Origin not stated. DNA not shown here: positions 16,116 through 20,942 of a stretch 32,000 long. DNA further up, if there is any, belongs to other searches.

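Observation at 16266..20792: Giant 1508-aa membrane protein assembled from tandem ~110-aa four-helix modules with a conserved buried Glu and His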

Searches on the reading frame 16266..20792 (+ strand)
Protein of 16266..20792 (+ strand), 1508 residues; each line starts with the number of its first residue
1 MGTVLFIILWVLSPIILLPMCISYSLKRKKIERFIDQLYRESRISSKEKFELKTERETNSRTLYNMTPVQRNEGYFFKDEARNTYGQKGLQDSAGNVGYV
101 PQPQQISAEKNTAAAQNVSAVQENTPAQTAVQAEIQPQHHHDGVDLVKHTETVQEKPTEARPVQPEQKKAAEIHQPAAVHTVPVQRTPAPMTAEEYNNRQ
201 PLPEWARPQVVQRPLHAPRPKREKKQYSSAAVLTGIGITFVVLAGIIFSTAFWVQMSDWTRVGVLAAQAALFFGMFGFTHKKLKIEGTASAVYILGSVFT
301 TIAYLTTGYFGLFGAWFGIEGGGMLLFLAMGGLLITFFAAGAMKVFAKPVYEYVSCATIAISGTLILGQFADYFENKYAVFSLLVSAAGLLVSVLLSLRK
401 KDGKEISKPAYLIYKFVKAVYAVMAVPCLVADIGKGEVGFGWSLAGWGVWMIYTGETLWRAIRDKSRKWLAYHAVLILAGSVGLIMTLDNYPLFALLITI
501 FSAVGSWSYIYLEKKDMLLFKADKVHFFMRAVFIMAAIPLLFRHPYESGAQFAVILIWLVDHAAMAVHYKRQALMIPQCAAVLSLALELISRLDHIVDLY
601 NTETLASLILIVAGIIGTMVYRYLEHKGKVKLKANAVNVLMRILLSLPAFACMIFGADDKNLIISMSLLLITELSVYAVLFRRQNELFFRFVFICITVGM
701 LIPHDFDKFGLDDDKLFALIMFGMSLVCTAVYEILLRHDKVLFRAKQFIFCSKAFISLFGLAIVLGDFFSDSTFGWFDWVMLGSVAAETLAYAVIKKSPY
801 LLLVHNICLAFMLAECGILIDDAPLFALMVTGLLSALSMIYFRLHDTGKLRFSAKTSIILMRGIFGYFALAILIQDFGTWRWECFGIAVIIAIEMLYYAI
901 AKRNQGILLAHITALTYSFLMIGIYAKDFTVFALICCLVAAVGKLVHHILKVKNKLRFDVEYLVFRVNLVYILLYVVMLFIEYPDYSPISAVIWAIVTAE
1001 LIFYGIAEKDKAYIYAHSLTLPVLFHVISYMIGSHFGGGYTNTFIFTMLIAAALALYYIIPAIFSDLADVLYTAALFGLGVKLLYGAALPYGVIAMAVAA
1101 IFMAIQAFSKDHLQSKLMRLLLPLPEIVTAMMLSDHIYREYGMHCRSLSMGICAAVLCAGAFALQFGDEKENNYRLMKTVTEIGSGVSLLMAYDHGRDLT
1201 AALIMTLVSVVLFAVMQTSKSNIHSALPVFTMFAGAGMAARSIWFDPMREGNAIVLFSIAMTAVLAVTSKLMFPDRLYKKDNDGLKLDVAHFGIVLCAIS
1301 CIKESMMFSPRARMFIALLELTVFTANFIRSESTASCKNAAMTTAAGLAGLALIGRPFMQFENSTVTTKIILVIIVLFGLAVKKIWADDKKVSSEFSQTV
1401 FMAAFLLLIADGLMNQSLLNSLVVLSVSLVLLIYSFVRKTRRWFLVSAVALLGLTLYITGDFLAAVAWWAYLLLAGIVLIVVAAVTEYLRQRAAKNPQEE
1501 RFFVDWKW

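Call 3: search_protein_families(library=pfam, proteins=[window:16266-20792:+], max_evalue=1)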
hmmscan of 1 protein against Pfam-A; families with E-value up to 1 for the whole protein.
window:16266-20792:+ (1508 aa): 2 families
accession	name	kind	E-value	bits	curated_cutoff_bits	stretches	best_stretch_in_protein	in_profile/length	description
PF20237.3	DUF6594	-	0.058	13.7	30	1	198-287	137-226/238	Family of unknown function (DUF6594)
PF14147.11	Spore_YhaL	-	0.16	12.1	27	0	1468-1493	3-28/52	Sporulation protein YhaL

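Call 4: search_protein_families(library=ncbifam, proteins=[window:16266-20792:+], max_evalue=1)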
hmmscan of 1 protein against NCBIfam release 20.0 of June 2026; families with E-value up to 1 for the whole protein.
window:16266-20792:+ (1508 aa): 2 families
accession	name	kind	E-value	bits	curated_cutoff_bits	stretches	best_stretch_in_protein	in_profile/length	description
NF047321.1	SCO7613_CTERM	domain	0.0013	18.4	45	1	1327-1493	15-177/188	SCO7613 C-terminal domain-containing membrane protein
NF006909.0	PRK09400.1-4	equivalog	0.13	12.1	86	0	221-248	24-51/61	preprotein translocase subunit SecE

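Call 7: find_homologous_proteins(query=window:16266-20792:+)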
Query window:16266-20792:+ (1508 aa): 29 proteins with E <= 0.001 among 8000 candidates.
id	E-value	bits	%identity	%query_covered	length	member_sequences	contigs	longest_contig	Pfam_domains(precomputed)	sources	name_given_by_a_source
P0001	0.0e+0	3325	99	100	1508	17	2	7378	-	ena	-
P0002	0.0e+0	2109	64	100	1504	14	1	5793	-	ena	-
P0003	0.0e+0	2106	52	65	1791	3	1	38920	-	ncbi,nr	ncbi:hypothetical protein [Ruminococcus albus]|nr:hypothetical protein [Ruminococcus albus]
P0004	0.0e+0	2101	64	100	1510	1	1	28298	-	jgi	-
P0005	0.0e+0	2093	64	100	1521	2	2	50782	-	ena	-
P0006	0.0e+0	2066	62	100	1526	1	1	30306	-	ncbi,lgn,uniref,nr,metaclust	ncbi:hypothetical protein [Ruminococcus albus]|uniref:Uncharacterized protein n=1 Tax=Ruminococcus a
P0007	0.0e+0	2016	61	100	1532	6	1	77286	-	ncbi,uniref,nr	ncbi:MAG: hypothetical protein J5582_04195 [Ruminococcus sp.]|uniref:hypothetical protein n=1 Tax=Ru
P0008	0.0e+0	1983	61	100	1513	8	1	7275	-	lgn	-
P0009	0.0e+0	1974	61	99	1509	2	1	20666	-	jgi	jgi:hypothetical protein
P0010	0.0e+0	1578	41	68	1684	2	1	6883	-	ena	-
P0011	0.0e+0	1521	41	70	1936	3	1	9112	-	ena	-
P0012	0.0e+0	1434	41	68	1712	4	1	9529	-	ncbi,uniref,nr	ncbi:hypothetical protein [uncultured Ruminococcus sp.]|uniref:hypothetical protein n=1 Tax=uncultur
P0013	0.0e+0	1372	46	100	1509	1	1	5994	-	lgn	-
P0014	0.0e+0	1316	43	60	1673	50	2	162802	-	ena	-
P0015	0.0e+0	1295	42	64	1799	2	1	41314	-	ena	-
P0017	0.0e+0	1148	38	69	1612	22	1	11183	-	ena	-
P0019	1.6e-170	587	30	75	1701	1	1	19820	PF13240.12,PF09925.15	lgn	-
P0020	6.4e-151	522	28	75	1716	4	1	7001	PF13240.12,PF12773.14,PF09925.15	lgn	-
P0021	3.8e-144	500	36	28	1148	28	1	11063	-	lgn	-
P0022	6.8e-102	360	33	28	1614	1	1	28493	PF09925.15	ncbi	-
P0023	4.9e-84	301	31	32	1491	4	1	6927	-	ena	-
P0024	2.9e-31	126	32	11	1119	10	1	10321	-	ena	-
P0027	5.3e-17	79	25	13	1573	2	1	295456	-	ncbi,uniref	ncbi:hypothetical protein [Peribacillus sp. NPDC097295]|uniref:hypothetical protein n=1 Tax=Peribaci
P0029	6.4e-9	52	25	11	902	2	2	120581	PF09925.15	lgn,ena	-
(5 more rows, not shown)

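Call 17: search_solved_structures(query=window:16266-20792:+, max_evalue=10)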
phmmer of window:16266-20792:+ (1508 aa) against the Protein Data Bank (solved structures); distinct sequences matched with E-value up to 10: 0.

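Call 18: search_protein_families(library=pfam, proteins=[P0019, P0022, P0029, P0027, P0021, P0024], max_evalue=0.1)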
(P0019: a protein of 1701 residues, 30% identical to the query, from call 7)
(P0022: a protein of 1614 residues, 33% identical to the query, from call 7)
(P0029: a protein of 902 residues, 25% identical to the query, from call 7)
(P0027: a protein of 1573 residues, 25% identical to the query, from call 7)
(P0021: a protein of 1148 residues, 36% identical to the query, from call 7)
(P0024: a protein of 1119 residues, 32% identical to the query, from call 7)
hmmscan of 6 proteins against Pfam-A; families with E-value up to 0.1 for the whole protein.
P0019 (1701 aa): 8 families
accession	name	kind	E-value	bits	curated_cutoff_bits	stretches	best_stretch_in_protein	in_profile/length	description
PF09925.14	DUF2157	-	1.3e-10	41.6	32.4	1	306-420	30-138/146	Predicted membrane protein (DUF2157)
PF13240.11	Zn_Ribbon_1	-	6.5e-06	26.2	25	2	202-222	2-22/23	zinc-ribbon domain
PF13248.11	Zn_ribbon_3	-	5.5e-05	22.9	27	1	201-222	4-25/26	zinc-ribbon domain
PF24463.1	DUF7577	-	0.0014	18.6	28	1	198-221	1-24/27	Domain of unknown function (DUF7577)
PF00641.23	Zn_ribbon_RanBP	-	0.0017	18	27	1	197-220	2-25/30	Zn-finger in Ran binding protein and others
PF12773.13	DZR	-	0.002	18.7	27.3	1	201-220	26-45/45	Double zinc ribbon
PF14147.11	Spore_YhaL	-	0.0054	16.8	27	0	1660-1680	3-23/52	Sporulation protein YhaL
PF08772.16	Zn_ribbon_NOB1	-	0.085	13.4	24.9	0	201-242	10-52/72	Nin one binding (NOB1) Zn-ribbon like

P0022 (1614 aa): 3 families
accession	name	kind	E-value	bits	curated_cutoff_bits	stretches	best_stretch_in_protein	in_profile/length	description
PF09925.14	DUF2157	-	4.3e-07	30.2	32.4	1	211-330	20-137/146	Predicted membrane protein (DUF2157)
PF05147.19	LANC_like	-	0.0004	19.5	23.2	0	694-767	272-342/350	Lanthionine synthetase C-like protein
PF24683.1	CT021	-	0.0095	16.2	27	0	875-937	27-86/125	CT021 protein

P0029 (902 aa): 4 families
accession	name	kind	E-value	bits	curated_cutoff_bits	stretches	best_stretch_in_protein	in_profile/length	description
PF09925.14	DUF2157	-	5.9e-10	39.5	32.4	1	90-223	7-138/146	Predicted membrane protein (DUF2157)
PF14147.11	Spore_YhaL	-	0.00059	19.9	27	0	858-883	1-27/52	Sporulation protein YhaL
PF01166.23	TSC22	-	0.0018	18.8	30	1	22-55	21-54/57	TSC-22/dip/bun family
PF04977.20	DivIC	-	0.0028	17.9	28.9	1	5-47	7-49/80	Septum formation initiator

P0027 (1573 aa): 1 family
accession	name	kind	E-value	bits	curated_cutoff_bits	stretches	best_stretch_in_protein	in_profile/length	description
PF14147.11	Spore_YhaL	-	0.079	13.1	27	0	1523-1538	1-16/52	Sporulation protein YhaL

P0021 (1148 aa): 2 families
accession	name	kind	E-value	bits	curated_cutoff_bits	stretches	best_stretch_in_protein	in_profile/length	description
PF09925.14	DUF2157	-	0.00067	19.8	32.4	1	141-257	30-140/146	Predicted membrane protein (DUF2157)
PF02928.21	zf-C5HC2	-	0.045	14.5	22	0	499-522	8-33/54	C5HC2 zinc finger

P0024 (1119 aa): 1 family
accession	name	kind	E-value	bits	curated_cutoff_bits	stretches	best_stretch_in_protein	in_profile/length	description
PF09925.14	DUF2157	-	0.00059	20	32.4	1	188-277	34-124/146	Predicted membrane protein (DUF2157)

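Call 19: search_protein_families(library=ncbifam, proteins=[P0019, P0022, P0029, P0027, P0021, P0024], max_evalue=0.1)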
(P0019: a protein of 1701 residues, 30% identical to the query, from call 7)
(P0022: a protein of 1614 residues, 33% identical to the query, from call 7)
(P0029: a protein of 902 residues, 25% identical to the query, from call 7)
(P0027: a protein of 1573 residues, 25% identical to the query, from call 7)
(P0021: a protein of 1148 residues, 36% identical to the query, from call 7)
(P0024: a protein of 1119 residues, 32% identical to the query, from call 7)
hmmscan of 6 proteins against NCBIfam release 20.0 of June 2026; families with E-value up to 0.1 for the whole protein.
P0019 (1701 aa): 1 family
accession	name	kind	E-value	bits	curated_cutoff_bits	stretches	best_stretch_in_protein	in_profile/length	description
NF047321.1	SCO7613_CTERM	domain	8.2e-07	28.9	45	2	1586-1679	73-171/188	SCO7613 C-terminal domain-containing membrane protein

P0022 (1614 aa): 1 family
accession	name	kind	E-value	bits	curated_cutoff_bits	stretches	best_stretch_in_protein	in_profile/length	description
NF045516.2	SepX_GlpR_1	exception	0.00023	21.1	160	1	5-246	10-214/293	divisome protein SepX/GlpR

P0029 (902 aa): 3 families
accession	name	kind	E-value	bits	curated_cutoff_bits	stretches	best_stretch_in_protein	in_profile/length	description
NF047321.1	SCO7613_CTERM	domain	0.0032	17.1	45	1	853-886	146-178/188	SCO7613 C-terminal domain-containing membrane protein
TIGR01241.2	FtsH_fam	equivalog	0.012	14.4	600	1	9-137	4-132/598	ATP-dependent zinc metalloprotease FtsH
TIGR01620.2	hyp_HI0043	subfamily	0.014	15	160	1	68-170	16-121/329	TIGR01620 family protein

P0027 (1573 aa): 1 family
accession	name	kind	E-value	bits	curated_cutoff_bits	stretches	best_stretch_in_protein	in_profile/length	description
NF047321.1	SCO7613_CTERM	domain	5.1e-10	39.3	45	1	1393-1555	20-182/188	SCO7613 C-terminal domain-containing membrane protein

P0021 (1148 aa): 1 family
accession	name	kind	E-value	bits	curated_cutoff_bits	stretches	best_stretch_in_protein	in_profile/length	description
NF047321.1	SCO7613_CTERM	domain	0.00056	19.6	45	1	956-1127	4-172/188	SCO7613 C-terminal domain-containing membrane protein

P0024 (1119 aa): 1 family
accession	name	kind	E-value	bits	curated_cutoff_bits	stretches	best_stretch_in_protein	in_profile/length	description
NF047321.1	SCO7613_CTERM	domain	4.4e-07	29.8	45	1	954-1103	25-175/188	SCO7613 C-terminal domain-containing membrane protein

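Call 28: find_encoding_contigs(protein=P0014, flank=8000, max_places=2)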
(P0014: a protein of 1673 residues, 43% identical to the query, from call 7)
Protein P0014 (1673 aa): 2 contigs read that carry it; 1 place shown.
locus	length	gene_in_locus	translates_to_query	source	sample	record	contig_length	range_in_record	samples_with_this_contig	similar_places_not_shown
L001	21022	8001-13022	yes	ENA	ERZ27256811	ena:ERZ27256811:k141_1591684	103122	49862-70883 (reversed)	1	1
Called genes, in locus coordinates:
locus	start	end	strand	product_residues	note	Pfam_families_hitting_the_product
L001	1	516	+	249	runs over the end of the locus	PF02527:GidB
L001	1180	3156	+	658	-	PF00270:DEAD (faint), PF04851:ResIII, PF17757:UvrB_inter, PF27431:UvrB_3rd, PF00271:Helicase_C, PF12344:UvrB, PF02151:UVR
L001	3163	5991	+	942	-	PF00005:ABC_tran (faint), PF02463:SMC_N (faint), PF03193:RsgA_GTPase (faint), PF13191:AAA_16 (faint), PF13555:AAA_29 (faint), PF20703:nSTAND1 (faint), PF17760:UvrA_inter, PF17755:UvrA_DNA-bind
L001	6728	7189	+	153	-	-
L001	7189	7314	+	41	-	-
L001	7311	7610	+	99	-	-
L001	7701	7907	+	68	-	-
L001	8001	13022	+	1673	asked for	-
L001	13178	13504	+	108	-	-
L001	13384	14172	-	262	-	PF00702:Hydrolase (weak), PF08282:Hydrolase_3, PF05116:S6PP (weak)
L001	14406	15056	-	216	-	PF00834:Ribul_P_3_epim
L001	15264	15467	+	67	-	-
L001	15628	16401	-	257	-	PF01522:Polysacc_deac_1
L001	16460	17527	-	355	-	PF17996:CE2_N, PF00657:Lipase_GDSL, PF13472:Lipase_GDSL_2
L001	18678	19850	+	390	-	PF00390:malic, PF03949:Malic_M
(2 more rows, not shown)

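Call 29: find_encoding_contigs(protein=P0019, flank=6000, max_places=1)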
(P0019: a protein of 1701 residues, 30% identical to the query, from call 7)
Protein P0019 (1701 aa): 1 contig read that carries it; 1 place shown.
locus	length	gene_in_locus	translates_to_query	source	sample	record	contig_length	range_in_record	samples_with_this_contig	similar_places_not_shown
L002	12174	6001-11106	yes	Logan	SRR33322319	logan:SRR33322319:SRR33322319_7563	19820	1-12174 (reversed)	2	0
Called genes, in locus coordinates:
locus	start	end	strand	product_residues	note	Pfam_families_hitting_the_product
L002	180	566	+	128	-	-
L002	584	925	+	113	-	-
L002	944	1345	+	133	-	-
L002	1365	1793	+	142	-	-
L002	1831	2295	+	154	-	-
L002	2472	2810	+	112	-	-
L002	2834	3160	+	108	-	-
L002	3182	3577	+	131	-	-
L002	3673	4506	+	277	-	-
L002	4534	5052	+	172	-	-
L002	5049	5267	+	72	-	-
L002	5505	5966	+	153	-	PF12844:HTH_19 (weak)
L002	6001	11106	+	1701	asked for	PF13240:Zn_Ribbon_1 (faint), PF09925:DUF2157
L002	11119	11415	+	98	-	-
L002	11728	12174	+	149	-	?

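Call 30: find_encoding_contigs(protein=P0022, flank=6000, max_places=1)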
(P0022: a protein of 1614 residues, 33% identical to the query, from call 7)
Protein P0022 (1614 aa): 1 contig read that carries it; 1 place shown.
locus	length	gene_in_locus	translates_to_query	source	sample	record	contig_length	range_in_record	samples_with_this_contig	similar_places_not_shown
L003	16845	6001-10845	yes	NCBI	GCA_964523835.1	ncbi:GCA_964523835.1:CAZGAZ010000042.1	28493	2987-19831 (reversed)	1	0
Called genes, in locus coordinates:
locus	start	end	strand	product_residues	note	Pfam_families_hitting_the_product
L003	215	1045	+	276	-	PF02899:Phage_int_SAM_1 (weak), PF00589:Phage_integrase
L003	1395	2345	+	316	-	PF11655:DUF2589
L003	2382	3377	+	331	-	-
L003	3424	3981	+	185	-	-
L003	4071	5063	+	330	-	-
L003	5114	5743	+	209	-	PF01183:Glyco_hydro_25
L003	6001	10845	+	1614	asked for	PF09925:DUF2157 (weak)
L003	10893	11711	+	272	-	-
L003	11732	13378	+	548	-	PF16927:HisKA_7TM, PF07730:HisKA_3, PF02518:HATPase_c (faint)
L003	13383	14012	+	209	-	PF00072:Response_reg, PF00196:GerE, PF08281:Sigma70_r4_2 (weak)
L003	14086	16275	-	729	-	PF13416:SBP_bac_8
